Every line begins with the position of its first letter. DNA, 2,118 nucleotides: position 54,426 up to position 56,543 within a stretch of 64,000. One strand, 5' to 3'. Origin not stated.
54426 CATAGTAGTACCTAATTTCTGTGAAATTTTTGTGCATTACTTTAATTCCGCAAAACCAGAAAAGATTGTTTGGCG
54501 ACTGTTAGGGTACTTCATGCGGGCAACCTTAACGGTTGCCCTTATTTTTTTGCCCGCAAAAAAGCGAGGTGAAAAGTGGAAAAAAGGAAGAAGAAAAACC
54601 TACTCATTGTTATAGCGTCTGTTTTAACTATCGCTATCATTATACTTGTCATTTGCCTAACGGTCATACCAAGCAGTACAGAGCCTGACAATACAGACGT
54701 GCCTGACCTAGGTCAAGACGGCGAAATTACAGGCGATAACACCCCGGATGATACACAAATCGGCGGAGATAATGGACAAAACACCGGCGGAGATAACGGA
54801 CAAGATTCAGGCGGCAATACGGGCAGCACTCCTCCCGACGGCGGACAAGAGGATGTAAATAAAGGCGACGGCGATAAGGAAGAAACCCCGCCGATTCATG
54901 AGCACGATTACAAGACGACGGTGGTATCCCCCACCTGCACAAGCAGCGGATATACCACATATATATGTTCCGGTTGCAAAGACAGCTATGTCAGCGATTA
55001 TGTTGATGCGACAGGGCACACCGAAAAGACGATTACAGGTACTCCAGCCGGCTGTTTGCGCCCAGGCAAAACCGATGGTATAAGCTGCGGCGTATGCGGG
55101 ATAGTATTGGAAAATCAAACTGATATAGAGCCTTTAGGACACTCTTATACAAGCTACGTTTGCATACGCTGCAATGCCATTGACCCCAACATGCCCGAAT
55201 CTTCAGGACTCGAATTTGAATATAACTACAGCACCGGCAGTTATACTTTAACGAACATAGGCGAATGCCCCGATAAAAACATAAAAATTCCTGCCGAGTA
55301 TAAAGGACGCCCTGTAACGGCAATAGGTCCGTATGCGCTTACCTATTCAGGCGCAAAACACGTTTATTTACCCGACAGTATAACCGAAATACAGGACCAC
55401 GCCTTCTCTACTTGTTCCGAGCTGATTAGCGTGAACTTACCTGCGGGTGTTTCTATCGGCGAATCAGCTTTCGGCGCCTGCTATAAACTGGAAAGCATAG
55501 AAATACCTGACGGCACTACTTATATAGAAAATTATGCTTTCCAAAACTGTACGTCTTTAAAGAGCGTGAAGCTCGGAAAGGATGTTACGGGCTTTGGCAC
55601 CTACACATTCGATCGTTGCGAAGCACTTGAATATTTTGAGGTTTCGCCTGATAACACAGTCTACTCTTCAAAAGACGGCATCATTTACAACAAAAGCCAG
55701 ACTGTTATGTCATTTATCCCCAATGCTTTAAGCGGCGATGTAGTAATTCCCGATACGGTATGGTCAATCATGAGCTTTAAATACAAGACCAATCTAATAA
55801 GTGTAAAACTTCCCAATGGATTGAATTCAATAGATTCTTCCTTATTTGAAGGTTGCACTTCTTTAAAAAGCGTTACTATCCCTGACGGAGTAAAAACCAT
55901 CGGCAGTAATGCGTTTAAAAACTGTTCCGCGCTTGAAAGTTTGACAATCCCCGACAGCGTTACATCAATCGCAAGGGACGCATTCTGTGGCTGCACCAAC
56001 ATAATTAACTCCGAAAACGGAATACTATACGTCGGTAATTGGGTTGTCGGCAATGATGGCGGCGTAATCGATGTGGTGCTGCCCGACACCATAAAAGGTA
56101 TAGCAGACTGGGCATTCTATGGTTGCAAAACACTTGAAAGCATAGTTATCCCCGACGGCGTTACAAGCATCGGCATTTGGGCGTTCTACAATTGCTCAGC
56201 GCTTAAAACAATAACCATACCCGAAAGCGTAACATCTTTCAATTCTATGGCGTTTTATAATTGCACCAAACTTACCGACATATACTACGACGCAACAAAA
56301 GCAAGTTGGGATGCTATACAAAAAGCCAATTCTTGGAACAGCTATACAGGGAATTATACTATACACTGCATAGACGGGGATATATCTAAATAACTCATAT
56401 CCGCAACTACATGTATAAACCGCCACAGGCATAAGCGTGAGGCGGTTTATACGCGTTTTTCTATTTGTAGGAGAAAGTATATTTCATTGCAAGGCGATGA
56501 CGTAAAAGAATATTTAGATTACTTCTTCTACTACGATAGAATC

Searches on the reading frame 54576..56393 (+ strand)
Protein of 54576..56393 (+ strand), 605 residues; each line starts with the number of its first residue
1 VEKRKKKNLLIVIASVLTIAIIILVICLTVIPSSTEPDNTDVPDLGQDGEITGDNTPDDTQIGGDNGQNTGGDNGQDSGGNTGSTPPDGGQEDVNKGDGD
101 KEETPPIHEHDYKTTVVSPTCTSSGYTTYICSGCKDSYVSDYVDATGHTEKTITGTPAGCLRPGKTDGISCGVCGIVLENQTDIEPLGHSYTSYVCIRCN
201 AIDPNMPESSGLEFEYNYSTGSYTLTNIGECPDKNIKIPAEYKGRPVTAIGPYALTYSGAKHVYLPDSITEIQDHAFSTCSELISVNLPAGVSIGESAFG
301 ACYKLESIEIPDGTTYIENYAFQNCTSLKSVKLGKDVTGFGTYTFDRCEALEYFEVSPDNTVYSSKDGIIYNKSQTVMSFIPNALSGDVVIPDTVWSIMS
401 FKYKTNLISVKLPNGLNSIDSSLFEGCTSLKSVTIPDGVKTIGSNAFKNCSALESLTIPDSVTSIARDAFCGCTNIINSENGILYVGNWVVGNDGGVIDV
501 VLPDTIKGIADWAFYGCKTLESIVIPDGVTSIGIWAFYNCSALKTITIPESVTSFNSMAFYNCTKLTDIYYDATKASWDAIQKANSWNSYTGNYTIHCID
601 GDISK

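Call 11: search_protein_families(library=pfam, proteins=[window:54576-56393:+])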
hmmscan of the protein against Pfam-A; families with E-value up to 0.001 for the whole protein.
window:54576-56393:+ (605 aa): 2 families
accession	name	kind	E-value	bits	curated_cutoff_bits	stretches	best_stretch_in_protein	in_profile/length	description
PF13306.12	LRR_5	-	2.8e-72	241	27.7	3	248-361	1-113/127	BspA type Leucine rich repeat region (6 copies)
PF13855.12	LRR_8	-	3.2e-08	33.7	27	0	414-458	11-56/61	Leucine rich repeat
